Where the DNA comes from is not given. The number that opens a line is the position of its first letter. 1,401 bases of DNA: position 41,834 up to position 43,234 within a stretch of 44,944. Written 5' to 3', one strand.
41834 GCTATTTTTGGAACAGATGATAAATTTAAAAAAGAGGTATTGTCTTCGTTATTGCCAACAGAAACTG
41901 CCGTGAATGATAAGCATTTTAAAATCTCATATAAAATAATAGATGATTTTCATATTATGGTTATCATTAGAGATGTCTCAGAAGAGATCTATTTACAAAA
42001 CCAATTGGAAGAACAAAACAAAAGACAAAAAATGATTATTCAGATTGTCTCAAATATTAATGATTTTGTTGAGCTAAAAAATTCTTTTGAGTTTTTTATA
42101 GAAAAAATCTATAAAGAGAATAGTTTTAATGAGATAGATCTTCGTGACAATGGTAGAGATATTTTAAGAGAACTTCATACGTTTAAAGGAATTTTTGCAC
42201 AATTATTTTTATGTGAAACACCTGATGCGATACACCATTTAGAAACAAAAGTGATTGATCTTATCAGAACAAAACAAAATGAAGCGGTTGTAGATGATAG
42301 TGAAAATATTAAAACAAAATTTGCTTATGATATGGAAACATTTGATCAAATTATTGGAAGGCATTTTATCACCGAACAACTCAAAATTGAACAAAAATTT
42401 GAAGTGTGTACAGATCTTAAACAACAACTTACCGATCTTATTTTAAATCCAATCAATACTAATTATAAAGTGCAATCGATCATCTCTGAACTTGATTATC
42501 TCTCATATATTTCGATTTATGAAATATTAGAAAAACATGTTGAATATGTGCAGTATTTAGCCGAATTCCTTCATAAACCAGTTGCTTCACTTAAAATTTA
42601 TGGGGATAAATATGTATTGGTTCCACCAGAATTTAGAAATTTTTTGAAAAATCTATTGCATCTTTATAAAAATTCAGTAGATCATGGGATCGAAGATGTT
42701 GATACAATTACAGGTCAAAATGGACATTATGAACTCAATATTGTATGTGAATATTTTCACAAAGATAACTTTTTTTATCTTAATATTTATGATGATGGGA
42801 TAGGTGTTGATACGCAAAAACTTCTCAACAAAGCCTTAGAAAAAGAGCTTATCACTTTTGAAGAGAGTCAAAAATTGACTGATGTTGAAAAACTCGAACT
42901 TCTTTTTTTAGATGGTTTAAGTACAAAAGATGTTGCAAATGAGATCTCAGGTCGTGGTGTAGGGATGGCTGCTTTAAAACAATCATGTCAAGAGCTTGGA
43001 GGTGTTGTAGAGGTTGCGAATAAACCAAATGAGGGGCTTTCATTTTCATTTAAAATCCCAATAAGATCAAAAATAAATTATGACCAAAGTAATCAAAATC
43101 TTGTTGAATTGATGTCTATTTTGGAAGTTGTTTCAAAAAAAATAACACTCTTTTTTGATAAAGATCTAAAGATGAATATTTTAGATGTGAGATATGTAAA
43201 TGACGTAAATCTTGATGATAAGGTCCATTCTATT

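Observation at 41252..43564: CheA-class kinase with an Aer-type PAS sensor and a CheX-like phosphatase domain in place of the CheW-like P5 domain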

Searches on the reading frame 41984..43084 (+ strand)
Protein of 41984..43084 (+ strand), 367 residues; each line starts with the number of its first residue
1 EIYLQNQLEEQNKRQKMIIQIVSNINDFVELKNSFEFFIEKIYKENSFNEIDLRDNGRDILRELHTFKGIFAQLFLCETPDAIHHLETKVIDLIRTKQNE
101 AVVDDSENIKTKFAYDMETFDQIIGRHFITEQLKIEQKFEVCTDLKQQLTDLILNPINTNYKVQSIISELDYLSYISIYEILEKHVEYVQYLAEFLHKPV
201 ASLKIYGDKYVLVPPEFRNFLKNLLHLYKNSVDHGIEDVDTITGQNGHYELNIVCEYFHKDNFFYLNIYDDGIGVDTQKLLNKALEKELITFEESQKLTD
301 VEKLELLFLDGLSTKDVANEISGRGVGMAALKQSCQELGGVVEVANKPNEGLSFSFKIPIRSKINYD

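Call 25: search_solved_structures(query=A4, max_evalue=1, show_alignments=2)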
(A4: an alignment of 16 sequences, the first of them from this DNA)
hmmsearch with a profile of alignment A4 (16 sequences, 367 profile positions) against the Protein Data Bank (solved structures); distinct sequences matched with E-value up to 1: 49.
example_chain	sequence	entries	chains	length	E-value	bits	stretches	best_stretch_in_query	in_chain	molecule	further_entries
4xiv_A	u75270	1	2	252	9.1e-48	166.4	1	143-360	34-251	Chemotaxis protein CheA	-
1i5d_A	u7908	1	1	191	3.3e-47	164.6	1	171-360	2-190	CHEMOTAXIS PROTEIN CHEA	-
3ja6_C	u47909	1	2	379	3.5e-47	164.5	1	147-362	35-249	Chemotaxis protein CheA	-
1b3q_A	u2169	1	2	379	3.8e-47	164.4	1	147-361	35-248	PROTEIN (CHEMOTAXIS PROTEIN CHEA)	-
6mi6_A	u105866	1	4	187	2.1e-46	161.9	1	175-360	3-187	Chemotaxis protein CheA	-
1i58_A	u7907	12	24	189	2.2e-46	161.9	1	177-360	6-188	CHEMOTAXIS PROTEIN CHEA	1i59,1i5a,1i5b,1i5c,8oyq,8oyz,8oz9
2ch4_A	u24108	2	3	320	3.5e-46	161.2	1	177-362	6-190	CHEMOTAXIS PROTEIN CHEA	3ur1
4jpb_A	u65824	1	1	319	3.3e-43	151.4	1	177-362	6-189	Chemotaxis protein CheA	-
8c5v_A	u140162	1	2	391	4.1e-38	134.6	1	151-361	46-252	Chemotaxis protein CheA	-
6s1k_A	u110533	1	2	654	6.6e-38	134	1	136-361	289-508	Chemotaxis protein CheA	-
5c93_A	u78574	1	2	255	8.5e-06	28.3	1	322-366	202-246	Histidine kinase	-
4u7n_A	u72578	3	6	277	1.2e-05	27.9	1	322-366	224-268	Histidine protein kinase sensor protein | Histidine kinase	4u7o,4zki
3d36_A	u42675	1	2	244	0.00016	24.1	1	319-362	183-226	Sporulation kinase B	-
9cfs_A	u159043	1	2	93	0.00028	23.3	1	134-203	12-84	Long regulatory protein rop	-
9jfj_A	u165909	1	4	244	0.00066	22.1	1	302-363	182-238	Sensor histidine kinase ZraS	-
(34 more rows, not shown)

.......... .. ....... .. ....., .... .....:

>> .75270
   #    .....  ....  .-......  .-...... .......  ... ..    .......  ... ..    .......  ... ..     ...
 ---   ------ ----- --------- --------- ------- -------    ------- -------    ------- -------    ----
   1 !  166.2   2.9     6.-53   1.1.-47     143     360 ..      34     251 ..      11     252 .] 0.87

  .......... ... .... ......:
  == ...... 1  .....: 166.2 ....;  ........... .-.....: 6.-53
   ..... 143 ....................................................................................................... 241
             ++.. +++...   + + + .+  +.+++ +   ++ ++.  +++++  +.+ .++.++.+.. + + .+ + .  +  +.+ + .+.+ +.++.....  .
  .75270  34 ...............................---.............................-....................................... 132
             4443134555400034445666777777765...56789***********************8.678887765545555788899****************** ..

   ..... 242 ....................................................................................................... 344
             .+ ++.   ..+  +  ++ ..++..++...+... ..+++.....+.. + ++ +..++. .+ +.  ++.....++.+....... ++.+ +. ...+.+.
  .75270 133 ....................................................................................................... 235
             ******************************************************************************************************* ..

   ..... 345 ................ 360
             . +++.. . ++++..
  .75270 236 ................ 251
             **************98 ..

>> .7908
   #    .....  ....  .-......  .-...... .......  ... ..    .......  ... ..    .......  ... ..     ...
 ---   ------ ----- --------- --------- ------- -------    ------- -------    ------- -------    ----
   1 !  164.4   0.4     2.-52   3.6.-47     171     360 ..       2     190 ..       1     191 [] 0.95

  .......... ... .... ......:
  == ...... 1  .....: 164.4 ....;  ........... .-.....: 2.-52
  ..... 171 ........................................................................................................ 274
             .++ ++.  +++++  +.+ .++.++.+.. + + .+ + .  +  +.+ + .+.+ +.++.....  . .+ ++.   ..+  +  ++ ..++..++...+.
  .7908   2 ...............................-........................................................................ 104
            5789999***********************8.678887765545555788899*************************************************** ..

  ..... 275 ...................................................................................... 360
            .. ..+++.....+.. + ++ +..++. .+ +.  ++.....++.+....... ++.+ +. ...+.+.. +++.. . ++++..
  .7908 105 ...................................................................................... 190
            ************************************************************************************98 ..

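Call 50: search_protein_families(library=pfam, alignment_id=A4, max_evalue=0.1)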
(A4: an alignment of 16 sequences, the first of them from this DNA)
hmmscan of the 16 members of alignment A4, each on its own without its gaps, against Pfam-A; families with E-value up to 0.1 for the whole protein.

A. member 1, seq(367 aa): 2 families
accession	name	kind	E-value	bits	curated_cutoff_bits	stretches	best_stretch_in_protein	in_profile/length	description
PF02518.31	HATPase_c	-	1.7e-11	45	26.4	1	224-361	6-110/111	Histidine kinase-, DNA gyrase B-, and HSP90-like ATPase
PF07688.17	KaiA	-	0.038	14.6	22.2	1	131-197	19-88/122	KaiA C-terminal domain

B. families by the number of members that match (of 16 scanned): 10 families
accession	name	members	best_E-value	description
PF02518.31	HATPase_c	16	5.2e-16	Histidine kinase-, DNA gyrase B-, and HSP90-like ATPase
PF07688.17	KaiA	2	0.0037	KaiA C-terminal domain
PF01627.28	Hpt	2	0.017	Hpt domain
PF19314.4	DUF5917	1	0.014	Family of unknown function (DUF5917)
PF13581.12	HATPase_c_2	1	0.018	Histidine kinase-like ATPase domain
PF08623.16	TIP120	1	0.023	TATA-binding protein interacting (TIP20)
PF09317.16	ACDH_C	1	0.051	Acyl-CoA dehydrogenase, C-terminal, bacterial type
PF24652.2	CEP76_C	1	0.063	Centrosomal protein of 76 kDa C-terminal domain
PF06103.16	DUF948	1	0.074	Bacterial protein of unknown function (DUF948)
PF21780.2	DUF6875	1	0.075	Domain of unknown function (DUF6875)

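Call 69: find_homologous_proteins(query=A4, max_evalue=1e-10)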
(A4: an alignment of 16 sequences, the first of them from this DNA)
Query A4 (16 sequences) (367 aa, profile of the alignment): 163 proteins with E <= 1e-10 among 8000 candidates; the best 120 are listed.
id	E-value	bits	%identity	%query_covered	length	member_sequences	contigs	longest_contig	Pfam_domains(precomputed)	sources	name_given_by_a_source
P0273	2.2e-110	387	37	99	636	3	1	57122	PF02518.32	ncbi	-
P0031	1.2e-107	378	36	96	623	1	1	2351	PF08447.19,PF13426.14,PF08448.17,PF02518.32,PF00989.32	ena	-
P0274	8.2e-91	323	29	97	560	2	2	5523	PF02518.32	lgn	-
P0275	4.6e-90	320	29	94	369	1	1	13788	PF02518.32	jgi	jgi:two-component system chemotaxis sensor kinase CheA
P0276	3.6e-86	308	27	98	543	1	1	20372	PF02518.32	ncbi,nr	ncbi:MAG: ATP-binding protein [Campylobacterota bacterium]|nr:ATP-binding protein [Campylobacterota 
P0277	3.6e-82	295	29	97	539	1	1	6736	PF02518.32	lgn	-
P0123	3.4e-71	258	79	45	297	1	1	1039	PF02518.32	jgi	jgi:hypothetical protein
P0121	1.8e-58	217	71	38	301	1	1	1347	PF02518.32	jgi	jgi:hypothetical protein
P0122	5.4e-49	185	68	34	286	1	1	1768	PF02518.32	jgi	jgi:hypothetical protein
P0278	1.5e-44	171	42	37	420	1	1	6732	PF02895.21,PF01584.25,PF02518.32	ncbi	ncbi:chemotaxis protein CheA, partial [Methanohalophilus sp.]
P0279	1.8e-44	170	32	51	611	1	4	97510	PF02895.21,PF01584.25,PF02518.32,PF01627.29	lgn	-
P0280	2.3e-44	170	33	67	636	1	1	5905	PF07194.17,PF02895.21,PF01584.25,PF02518.32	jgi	jgi:two-component system chemotaxis sensor kinase CheA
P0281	3.4e-44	170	35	51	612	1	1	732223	PF02895.21,PF01584.25,PF02518.32,PF01627.29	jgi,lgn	jgi:two-component system chemotaxis sensor kinase CheA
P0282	1.1e-43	168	33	51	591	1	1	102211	PF02895.21,PF01584.25,PF02518.32,PF01627.29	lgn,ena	-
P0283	2.4e-43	167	25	98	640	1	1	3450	PF13426.14,PF02518.32,PF01627.29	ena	-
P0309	2.2e-40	157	27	97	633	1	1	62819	PF13426.14,PF08448.17,PF02518.32,PF00989.32,PF01627.29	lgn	-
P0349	1.6e-37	148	29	96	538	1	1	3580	PF02518.32,PF01627.29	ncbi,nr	ncbi:MAG: Hpt domain-containing protein [Nannocystaceae bacterium]|nr:Hpt domain-containing protein 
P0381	2.5e-34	137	28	83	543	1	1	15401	PF02518.32,PF01627.29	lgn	-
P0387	3.7e-33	133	27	81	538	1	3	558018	PF02518.32,PF01627.29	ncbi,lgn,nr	ncbi:MAG: ATP-binding protein [Nannocystaceae bacterium]|nr:ATP-binding protein [bacterium]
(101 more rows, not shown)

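Call 70: search_protein_families(library=pfam, proteins=[P0283, P0309, P0349, P0387, P0381, P0273], max_evalue=0.01)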
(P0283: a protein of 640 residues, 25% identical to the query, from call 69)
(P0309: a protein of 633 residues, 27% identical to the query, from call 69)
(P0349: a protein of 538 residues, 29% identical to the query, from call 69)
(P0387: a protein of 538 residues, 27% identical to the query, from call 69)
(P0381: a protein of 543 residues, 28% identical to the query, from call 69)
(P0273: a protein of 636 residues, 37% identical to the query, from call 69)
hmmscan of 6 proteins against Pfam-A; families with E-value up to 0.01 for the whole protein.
P0283 (640 aa): 7 families
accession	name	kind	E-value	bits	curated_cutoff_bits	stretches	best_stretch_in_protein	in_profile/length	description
PF02518.31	HATPase_c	-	1.4e-16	61.4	26.4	1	496-633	6-110/111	Histidine kinase-, DNA gyrase B-, and HSP90-like ATPase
PF01627.28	Hpt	-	9e-08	32.7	24.6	1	309-387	3-76/84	Hpt domain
PF13426.13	PAS_9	-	1.8e-05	25.4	27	0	12-112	2-102/103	PAS domain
PF00989.32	PAS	-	5.5e-05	23.6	22.6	0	6-69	6-67/113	PAS fold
PF08448.16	PAS_4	-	0.00019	22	23.1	0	172-283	2-109/110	PAS fold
PF13188.13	PAS_8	-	0.00071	19.8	21.8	1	5-35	5-35/65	PAS domain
PF06295.17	ZapG-like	-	0.0055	17.2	33.5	0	283-381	23-117/123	Z-ring associated protein G-like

P0309 (633 aa): 8 families
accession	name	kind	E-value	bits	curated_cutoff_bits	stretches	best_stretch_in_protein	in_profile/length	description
PF02518.31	HATPase_c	-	4.8e-16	59.6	26.4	1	490-621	7-108/111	Histidine kinase-, DNA gyrase B-, and HSP90-like ATPase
PF01627.28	Hpt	-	6.9e-10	39.5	24.6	1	307-377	6-70/84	Hpt domain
PF08448.16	PAS_4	-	4.8e-09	36.9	23.1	1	245-278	76-109/110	PAS fold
PF00989.32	PAS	-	7.1e-07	29.7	22.6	1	4-106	5-113/113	PAS fold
PF13426.13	PAS_9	-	2.6e-06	28.1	27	0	11-107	2-102/103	PAS domain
PF13188.13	PAS_8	-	0.00049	20.4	21.8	1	4-48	5-51/65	PAS domain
PF13596.12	PAS_10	-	0.0012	19.9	22.1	1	245-275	76-106/106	PAS domain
PF12860.13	PAS_7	-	0.0074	16.9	27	0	13-109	8-110/115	PAS fold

P0349 (538 aa): 3 families
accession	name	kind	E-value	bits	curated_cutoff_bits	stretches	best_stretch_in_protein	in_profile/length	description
PF02518.31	HATPase_c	-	2.6e-17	63.7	26.4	1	395-531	5-110/111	Histidine kinase-, DNA gyrase B-, and HSP90-like ATPase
PF01627.28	Hpt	-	2.6e-07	31.2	24.6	1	223-293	6-81/84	Hpt domain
PF13589.12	HATPase_c_3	-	0.0072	16.8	25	0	417-517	16-93/137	Histidine kinase-, DNA gyrase B-, and HSP90-like ATPase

P0387 (538 aa): 2 families
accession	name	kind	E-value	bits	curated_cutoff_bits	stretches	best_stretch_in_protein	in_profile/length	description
PF02518.31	HATPase_c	-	9.3e-15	55.5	26.4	1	395-531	5-110/111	Histidine kinase-, DNA gyrase B-, and HSP90-like ATPase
PF01627.28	Hpt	-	5.8e-06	26.9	24.6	1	226-292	9-76/84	Hpt domain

P0381 (543 aa): 2 families
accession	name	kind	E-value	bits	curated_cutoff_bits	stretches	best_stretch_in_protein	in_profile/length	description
PF02518.31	HATPase_c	-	9.4e-18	65.1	26.4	1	388-527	6-110/111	Histidine kinase-, DNA gyrase B-, and HSP90-like ATPase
PF01627.28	Hpt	-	1.7e-09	38.2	24.6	1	222-274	6-57/84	Hpt domain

P0273 (636 aa): 2 families
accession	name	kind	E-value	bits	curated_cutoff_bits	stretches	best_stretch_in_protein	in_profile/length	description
PF02518.31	HATPase_c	-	1.1e-10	42.4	26.4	1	332-470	5-110/111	Histidine kinase-, DNA gyrase B-, and HSP90-like ATPase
PF13690.11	CheX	-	5.7e-05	23.5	27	1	526-604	4-79/94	Chemotaxis phosphatase CheX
